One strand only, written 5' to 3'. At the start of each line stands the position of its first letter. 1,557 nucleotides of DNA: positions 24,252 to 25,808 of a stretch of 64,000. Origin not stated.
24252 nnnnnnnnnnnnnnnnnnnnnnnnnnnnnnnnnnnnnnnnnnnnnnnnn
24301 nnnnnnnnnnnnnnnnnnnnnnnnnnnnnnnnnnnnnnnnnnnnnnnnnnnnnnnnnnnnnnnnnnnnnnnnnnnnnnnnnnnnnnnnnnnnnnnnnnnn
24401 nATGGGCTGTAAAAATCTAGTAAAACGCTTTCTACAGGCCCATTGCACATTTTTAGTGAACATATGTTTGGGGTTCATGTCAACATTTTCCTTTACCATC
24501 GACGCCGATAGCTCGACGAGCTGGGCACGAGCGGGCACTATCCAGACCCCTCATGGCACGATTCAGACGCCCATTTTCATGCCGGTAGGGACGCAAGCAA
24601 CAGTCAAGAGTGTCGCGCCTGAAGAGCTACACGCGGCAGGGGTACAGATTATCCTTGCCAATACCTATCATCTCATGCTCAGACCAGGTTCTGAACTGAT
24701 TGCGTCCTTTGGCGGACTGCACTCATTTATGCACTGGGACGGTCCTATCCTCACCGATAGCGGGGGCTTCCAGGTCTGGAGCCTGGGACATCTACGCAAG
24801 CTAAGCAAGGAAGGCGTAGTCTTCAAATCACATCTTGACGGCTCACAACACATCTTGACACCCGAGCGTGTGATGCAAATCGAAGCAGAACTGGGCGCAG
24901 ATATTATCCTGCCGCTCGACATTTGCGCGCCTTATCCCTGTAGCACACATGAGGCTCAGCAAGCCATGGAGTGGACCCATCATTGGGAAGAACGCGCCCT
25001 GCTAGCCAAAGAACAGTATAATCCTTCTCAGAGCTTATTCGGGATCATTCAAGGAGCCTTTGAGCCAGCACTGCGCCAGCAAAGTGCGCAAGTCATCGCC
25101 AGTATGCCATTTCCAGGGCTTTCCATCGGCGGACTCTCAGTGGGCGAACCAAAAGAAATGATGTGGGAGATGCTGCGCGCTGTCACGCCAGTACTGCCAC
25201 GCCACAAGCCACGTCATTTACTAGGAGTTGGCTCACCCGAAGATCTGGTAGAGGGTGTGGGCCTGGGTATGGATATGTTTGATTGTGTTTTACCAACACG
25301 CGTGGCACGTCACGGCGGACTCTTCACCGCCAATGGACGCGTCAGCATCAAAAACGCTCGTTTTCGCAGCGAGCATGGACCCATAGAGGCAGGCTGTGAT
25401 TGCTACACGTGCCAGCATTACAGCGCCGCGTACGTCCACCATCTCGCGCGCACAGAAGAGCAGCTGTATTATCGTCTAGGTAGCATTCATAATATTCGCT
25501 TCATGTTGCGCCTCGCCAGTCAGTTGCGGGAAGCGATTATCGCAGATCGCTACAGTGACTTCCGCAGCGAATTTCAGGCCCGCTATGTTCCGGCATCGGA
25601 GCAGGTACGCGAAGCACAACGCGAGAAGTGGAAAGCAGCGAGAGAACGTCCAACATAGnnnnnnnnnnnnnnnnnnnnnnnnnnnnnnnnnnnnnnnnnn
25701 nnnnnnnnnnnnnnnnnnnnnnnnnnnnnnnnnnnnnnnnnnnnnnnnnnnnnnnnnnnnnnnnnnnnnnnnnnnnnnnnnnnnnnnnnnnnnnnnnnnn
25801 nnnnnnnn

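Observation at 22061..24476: Repeat-rich, partly decayed 2-kb segment flanked by direct copies of an IS-end-like 57-bp sequence, next to tgt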

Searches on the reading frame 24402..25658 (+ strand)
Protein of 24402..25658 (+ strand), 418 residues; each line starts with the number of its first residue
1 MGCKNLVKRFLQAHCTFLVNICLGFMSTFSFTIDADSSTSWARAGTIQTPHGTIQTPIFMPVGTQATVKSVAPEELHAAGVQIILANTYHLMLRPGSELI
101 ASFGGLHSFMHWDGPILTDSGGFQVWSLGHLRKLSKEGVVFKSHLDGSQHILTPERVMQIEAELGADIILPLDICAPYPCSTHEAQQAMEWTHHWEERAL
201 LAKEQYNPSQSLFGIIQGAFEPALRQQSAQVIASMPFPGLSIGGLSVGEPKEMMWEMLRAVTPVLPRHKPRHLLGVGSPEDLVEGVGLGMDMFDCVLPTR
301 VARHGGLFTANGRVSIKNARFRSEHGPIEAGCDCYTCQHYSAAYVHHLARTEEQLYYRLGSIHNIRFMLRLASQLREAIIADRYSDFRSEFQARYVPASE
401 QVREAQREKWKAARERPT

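Call 9: search_protein_families(library=pfam, proteins=[window:24402-25658:+], max_evalue=1)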
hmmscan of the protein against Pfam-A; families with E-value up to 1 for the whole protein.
window:24402-25658:+ (418 aa): 1 family
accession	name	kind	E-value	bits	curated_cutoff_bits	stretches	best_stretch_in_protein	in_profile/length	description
PF01702.25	TGT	-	5.5e-151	503.1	26.3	1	42-395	3-355/357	Queuine tRNA-ribosyltransferase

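Call 10: search_protein_families(library=ncbifam, proteins=[window:24402-25658:+], max_evalue=1)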
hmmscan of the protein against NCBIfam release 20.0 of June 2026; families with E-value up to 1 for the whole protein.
window:24402-25658:+ (418 aa): 5 families
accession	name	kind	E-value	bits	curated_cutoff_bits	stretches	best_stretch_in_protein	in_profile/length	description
TIGR00430.1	Q_tRNA_tgt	equivalog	6.3e-149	495.9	306.75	1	34-395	4-363/368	tRNA guanosine(34) transglycosylase Tgt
TIGR00449.1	tgt_general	superfamily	2e-142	474.5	47.6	1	34-395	4-362/367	tRNA-guanine transglycosylase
TIGR00432.2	arcsn_tRNA_tgt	equivalog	5.8e-40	137.1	350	1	40-383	8-322/441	tRNA guanosine(15) transglycosylase TgtA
NF041059.1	DpdA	equivalog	8e-05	21.6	200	1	188-298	151-259/406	tRNA-guanine transglycosylase DpdA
NF040592.1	tRNA_mod_ArcS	equivalog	0.0077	14.9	440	1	254-410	114-250/575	archaeosine synthase subunit alpha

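Call 14: find_encoding_contigs(protein=window:24477-25658:+, flank=10000, max_places=6)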
Protein window:24477-25658:+ (393 aa): no gene with exactly this product is on record in the collection.

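Call 24: list_cluster_members(proteins=[P0001, window:24477-25658:+, window:21752-22060:-, window:23610-24185:-, window:22266-22604:-])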
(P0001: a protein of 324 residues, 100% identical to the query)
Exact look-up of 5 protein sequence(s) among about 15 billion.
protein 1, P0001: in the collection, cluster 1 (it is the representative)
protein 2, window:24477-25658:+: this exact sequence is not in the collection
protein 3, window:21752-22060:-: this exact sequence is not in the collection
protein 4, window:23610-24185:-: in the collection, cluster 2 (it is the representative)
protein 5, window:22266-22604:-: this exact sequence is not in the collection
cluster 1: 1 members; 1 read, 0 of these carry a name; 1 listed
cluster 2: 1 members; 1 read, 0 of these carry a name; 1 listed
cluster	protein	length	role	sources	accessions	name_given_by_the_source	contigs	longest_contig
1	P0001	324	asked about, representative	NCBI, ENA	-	-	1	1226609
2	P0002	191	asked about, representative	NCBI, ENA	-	-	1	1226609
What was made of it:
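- On Insertion sequence, with the 57-mers as IS ends: Genes A and B are singleton clusters (call 24).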
